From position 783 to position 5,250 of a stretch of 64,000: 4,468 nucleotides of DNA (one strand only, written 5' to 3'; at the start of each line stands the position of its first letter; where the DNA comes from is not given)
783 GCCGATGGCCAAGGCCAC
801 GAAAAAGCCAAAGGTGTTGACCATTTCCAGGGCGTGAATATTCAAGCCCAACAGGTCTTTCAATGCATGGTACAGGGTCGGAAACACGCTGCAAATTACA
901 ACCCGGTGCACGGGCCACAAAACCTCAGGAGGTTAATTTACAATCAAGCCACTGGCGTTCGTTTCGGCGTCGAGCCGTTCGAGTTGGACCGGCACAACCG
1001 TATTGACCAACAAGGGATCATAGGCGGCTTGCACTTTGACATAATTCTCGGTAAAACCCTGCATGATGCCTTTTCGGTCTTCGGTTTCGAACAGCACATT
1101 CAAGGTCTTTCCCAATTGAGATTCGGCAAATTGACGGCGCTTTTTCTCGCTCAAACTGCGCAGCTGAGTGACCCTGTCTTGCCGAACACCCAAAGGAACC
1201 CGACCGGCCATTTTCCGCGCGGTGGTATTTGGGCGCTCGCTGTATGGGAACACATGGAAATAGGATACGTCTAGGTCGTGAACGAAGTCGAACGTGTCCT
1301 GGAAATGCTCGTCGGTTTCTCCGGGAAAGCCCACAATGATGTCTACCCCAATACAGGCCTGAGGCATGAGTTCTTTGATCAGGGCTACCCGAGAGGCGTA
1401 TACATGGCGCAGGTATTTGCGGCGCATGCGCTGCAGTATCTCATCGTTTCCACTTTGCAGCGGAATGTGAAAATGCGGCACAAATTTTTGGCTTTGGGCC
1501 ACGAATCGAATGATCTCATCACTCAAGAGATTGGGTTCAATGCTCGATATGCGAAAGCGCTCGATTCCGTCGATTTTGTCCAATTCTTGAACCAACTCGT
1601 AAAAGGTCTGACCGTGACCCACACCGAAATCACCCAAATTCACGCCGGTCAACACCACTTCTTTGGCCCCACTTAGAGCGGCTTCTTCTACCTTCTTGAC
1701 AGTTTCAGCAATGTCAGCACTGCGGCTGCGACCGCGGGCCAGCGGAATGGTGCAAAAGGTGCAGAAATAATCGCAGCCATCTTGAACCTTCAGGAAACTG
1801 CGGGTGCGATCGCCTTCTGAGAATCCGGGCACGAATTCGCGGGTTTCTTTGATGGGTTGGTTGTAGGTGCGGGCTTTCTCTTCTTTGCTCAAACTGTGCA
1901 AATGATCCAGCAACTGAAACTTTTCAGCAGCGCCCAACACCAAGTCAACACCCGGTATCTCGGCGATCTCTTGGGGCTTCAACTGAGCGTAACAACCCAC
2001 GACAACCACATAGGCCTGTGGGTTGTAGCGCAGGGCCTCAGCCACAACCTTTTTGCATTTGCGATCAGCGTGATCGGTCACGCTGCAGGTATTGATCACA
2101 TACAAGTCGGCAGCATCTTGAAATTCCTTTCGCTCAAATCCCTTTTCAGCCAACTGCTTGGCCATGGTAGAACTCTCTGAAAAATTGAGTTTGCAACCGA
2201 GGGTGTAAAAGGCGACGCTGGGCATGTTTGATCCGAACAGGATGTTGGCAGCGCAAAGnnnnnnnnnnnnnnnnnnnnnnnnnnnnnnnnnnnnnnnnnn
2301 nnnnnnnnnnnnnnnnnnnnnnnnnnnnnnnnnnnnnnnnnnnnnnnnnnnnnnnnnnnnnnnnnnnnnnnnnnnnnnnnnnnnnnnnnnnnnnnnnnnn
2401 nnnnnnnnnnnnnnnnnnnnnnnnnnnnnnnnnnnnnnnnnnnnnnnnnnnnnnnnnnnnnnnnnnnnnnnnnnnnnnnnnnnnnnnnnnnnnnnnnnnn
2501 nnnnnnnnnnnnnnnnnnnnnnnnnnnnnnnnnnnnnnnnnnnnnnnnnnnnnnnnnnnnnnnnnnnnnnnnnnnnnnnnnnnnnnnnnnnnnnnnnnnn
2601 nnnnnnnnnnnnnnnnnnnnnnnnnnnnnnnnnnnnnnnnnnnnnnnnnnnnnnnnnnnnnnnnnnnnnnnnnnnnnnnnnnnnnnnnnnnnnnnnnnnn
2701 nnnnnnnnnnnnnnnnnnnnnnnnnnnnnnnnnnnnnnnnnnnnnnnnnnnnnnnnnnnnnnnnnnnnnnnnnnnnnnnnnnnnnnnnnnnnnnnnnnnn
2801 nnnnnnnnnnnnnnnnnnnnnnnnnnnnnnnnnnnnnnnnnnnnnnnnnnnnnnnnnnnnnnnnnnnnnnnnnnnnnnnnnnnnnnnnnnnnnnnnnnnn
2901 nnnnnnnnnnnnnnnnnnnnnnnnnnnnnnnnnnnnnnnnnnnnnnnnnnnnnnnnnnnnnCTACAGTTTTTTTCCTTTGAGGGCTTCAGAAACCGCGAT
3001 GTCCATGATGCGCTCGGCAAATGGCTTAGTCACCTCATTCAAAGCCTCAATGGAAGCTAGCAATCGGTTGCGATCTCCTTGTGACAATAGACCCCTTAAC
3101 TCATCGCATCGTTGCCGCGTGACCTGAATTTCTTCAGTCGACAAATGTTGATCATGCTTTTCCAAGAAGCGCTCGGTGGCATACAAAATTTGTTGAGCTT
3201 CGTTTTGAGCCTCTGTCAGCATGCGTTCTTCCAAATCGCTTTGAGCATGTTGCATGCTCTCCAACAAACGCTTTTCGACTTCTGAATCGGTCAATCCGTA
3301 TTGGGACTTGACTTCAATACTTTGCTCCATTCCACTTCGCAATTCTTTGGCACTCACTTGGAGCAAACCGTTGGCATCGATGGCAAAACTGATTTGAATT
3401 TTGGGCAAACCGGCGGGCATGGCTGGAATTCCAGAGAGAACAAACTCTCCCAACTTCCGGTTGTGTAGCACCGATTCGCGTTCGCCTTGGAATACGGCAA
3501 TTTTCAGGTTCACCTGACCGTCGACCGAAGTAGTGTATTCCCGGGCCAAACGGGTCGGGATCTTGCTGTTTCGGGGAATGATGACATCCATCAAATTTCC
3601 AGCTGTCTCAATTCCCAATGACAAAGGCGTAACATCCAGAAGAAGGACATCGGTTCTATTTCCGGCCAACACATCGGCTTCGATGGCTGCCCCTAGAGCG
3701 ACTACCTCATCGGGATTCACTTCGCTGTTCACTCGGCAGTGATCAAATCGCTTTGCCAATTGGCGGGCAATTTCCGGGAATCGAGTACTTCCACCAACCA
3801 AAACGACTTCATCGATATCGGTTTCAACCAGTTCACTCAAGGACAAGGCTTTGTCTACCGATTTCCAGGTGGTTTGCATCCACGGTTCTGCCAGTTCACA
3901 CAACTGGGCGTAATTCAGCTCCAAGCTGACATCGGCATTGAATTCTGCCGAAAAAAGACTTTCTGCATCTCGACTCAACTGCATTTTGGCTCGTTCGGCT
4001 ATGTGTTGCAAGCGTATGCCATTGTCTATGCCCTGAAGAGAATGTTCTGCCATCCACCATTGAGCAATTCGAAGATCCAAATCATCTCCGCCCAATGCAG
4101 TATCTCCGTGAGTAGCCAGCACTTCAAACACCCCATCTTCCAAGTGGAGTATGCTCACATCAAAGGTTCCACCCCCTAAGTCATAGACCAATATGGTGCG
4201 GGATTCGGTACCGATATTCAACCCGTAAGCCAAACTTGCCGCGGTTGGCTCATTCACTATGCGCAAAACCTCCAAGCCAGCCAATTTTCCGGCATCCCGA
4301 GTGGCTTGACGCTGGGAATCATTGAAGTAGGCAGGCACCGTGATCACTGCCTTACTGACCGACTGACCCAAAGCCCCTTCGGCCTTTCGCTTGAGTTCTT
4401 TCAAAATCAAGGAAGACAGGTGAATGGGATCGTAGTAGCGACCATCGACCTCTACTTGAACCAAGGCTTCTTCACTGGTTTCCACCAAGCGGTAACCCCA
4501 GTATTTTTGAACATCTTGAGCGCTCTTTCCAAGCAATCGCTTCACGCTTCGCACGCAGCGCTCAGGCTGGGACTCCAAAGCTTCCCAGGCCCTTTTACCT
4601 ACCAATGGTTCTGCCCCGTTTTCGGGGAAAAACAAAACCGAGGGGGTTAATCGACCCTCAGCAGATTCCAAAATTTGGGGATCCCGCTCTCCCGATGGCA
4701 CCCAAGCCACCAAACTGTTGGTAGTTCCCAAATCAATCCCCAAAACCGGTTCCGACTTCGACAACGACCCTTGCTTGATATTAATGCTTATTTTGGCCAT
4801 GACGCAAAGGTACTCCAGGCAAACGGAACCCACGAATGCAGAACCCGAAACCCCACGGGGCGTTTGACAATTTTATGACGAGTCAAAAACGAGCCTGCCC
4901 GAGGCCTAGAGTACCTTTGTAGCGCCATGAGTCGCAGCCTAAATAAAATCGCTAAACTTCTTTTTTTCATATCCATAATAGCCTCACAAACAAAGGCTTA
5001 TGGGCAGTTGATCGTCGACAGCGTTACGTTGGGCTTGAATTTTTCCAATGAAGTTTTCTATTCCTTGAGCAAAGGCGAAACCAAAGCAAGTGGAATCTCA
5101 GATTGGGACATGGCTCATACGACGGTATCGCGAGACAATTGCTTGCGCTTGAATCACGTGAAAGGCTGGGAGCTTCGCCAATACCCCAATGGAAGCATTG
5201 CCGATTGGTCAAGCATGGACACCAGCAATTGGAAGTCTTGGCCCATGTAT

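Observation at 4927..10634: Four-gene TonB-dependent uptake module with duplicated HmuY-like proteins (one T9SS-secreted, one lipid-anchored) and a co-transcribed PD40 beta-propeller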

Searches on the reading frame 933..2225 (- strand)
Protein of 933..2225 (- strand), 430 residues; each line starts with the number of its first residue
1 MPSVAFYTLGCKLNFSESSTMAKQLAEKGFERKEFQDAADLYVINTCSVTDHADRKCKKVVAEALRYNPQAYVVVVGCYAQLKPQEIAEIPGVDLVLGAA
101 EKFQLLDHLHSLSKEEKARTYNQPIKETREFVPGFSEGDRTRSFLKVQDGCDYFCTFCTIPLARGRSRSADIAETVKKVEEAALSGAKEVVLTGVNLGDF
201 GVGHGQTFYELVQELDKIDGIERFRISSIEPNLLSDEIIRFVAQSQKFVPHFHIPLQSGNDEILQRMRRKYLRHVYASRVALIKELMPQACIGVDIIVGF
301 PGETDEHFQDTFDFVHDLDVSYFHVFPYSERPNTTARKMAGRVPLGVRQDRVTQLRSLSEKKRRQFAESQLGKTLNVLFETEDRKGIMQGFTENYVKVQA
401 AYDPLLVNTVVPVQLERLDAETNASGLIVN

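Call 5: search_protein_families(library=pfam, proteins=[window:933-2225:-], max_evalue=0.1)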
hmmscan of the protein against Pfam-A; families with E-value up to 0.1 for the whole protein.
window:933-2225:- (430 aa): 3 families
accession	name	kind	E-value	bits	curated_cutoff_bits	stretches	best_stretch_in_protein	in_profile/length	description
PF00919.26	UPF0004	-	1.1e-25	89.9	27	1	4-98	2-98/98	Uncharacterized protein family UPF0004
PF04055.27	Radical_SAM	-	7.5e-24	85.2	29.5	1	146-315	2-166/166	Radical SAM superfamily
PF02310.24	B12-binding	-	0.011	16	32.1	1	47-101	59-114/121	B12 binding domain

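Call 39: find_encoding_contigs(protein=window:933-2225:-, flank=10000, max_places=3)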
Protein window:933-2225:- (430 aa): 8 contigs read that carry it; 3 places shown.
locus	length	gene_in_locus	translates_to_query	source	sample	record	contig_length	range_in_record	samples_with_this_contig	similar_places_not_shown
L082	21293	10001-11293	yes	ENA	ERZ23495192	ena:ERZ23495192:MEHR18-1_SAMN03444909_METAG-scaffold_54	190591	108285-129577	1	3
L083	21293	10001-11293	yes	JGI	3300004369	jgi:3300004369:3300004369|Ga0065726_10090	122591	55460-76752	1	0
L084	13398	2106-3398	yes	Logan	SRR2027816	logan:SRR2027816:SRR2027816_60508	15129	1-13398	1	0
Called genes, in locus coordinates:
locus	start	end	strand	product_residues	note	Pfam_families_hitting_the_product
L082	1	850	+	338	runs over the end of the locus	PF00316:FBPase, PF18913:FBPase_C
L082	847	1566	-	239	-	PF11967:RecO_N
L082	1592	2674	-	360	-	PF26550:Tricorn_2nd (faint), PF26549:Tricorn_N, PF00930:DPPIV_N (faint), PF07676:PD40, PF26549:Tricorn_N (weak), PF07676:PD40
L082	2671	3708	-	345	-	PF14064:HmuY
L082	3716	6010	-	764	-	PF07715:Plug, PF00593:TonB_dep_Rec_b-barrel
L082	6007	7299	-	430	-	PF18962:Por_Secre_tail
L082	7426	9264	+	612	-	PF00012:HSP70, PF06723:MreB_Mbl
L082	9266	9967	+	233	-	-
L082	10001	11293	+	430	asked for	PF00919:UPF0004, PF04055:Radical_SAM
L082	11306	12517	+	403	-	PF01790:LGT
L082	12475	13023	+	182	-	PF14127:DUF4294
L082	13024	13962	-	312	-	PF01032:FecCD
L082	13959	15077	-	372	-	PF01497:Peripla_BP_2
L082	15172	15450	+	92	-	PF04977:DivIC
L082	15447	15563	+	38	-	-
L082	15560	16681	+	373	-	PF00712:DNA_pol3_beta, PF02767:DNA_pol3_beta_2, PF02768:DNA_pol3_beta_3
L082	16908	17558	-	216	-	PF01168:Ala_racemase_N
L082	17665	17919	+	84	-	PF14129:DUF4296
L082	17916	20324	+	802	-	PF00488:MutS_V, PF20297:MSSS, PF01713:Smr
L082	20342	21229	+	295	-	PF00763:THF_DHG_CYH, PF02882:THF_DHG_CYH_C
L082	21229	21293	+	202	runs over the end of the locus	PF04055:Radical_SAM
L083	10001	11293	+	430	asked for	PF00919:UPF0004, PF04055:Radical_SAM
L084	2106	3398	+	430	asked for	PF00919:UPF0004, PF04055:Radical_SAM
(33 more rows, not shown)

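Call 78: search_protein_families(library=ncbifam, proteins=[L082:13959-15077:-, L082:13024-13962:-], max_evalue=0.00001)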
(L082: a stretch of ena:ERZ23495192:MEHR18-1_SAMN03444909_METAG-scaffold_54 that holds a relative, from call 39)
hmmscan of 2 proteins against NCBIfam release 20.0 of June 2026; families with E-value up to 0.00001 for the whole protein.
L082:13959-15077:- (372 aa): 0 families

L082:13024-13962:- (312 aa): 16 families
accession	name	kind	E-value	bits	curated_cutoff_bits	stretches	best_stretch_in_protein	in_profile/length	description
NF007866.0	PRK10577.1-2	equivalog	2.5e-51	174.8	554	1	9-311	366-663/666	Fe(3+)-hydroxamate ABC transporter permease FhuB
NF007871.0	PRK10577.2-2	equivalog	3.8e-44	151.3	899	1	27-310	52-330/679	Fe(3+)-hydroxamate ABC transporter permease FhuB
NF007299.0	PRK09777.1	equivalog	2.3e-43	148.7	406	1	17-310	31-316/318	Fe(3+) dicitrate ABC transporter permease subunit FecD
NF003001.0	PRK03784.1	equivalog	3e-43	148.2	334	1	7-311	26-328/332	vitamin B12 ABC transporter permease BtuC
NF007872.0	PRK10577.2-3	equivalog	1.7e-41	142.4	727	1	31-310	396-668/676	Fe(3+)-hydroxamate ABC transporter permease FhuB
TIGR03869.1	F420-0_ABCperm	hypoth_equivalog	1.8e-40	139.2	437.35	1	31-310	47-320/325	putative F420-0 ABC transporter permease subunit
NF007867.0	PRK10577.1-3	subfamily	4.9e-35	121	849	1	33-310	432-704/710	Fe(3+)-hydroxamate ABC transporter permease FhuB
NF008407.0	PRK11228.1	equivalog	6e-34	117.4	396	1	29-307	50-325/330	iron-dicitrate ABC transporter permease FecC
NF007759.0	PRK10440.1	equivalog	1.4e-33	116.6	422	1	30-311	52-326/330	iron-enterobactin ABC transporter permease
NF007760.0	PRK10441.1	equivalog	2.5e-32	112.4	428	1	33-309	56-327/335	Fe(3+)-siderophore ABC transporter permease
NF007081.0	PRK09535.1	equivalog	1.9e-29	103.2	461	1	28-310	86-360/366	vitamin B12 ABC transporter permease BtuC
NF007873.0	PRK10577.2-4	equivalog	3.6e-29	102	1012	1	29-307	28-297/646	Fe(3+)-hydroxamate ABC transporter permease FhuB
NF007870.0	PRK10577.2-1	equivalog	2.2e-28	99.3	1355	1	26-307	51-326/678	Fe(3+)-hydroxamate ABC transporter permease FhuB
NF007869.0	PRK10577.1-6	equivalog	1e-26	93.6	954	1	32-309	421-692/703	Fe(3+)-hydroxamate ABC transporter permease FhuB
NF007868.0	PRK10577.1-5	equivalog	4.9e-26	91.4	943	1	30-308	55-328/666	Fe(3+)-hydroxamate ABC transporter permease FhuB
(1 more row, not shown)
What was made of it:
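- The PBP/FecCD transporter type is shared by haem, B12 and siderophores (call 78).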

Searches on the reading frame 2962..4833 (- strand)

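Call 5: search_protein_families(library=pfam, proteins=[window:2962-4833:-], max_evalue=0.1)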
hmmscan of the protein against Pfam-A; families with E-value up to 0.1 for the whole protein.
window:2962-4833:- (623 aa): 4 families
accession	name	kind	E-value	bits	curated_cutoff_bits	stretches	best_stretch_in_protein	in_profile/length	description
PF00012.26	HSP70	-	3.6e-173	577.5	20.6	1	30-610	1-598/599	Hsp70 protein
PF06723.19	MreB_Mbl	-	6.8e-16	58.4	27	1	140-384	74-317/327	MreB/Mbl protein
PF08841.16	DDR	-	0.017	14.6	24.6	0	208-244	130-166/328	Diol dehydratase reactivase ATPase-like domain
PF11104.14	PilM_2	-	0.041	13.3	27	0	313-394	246-327/340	Type IV pilus assembly protein PilM;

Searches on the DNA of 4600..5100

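Call 62: search_rna_families(source=window, start=4600, end=5100, threshold=evalue, max_evalue=1)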
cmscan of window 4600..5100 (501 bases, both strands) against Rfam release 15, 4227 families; matches with E-value up to 1: 0.
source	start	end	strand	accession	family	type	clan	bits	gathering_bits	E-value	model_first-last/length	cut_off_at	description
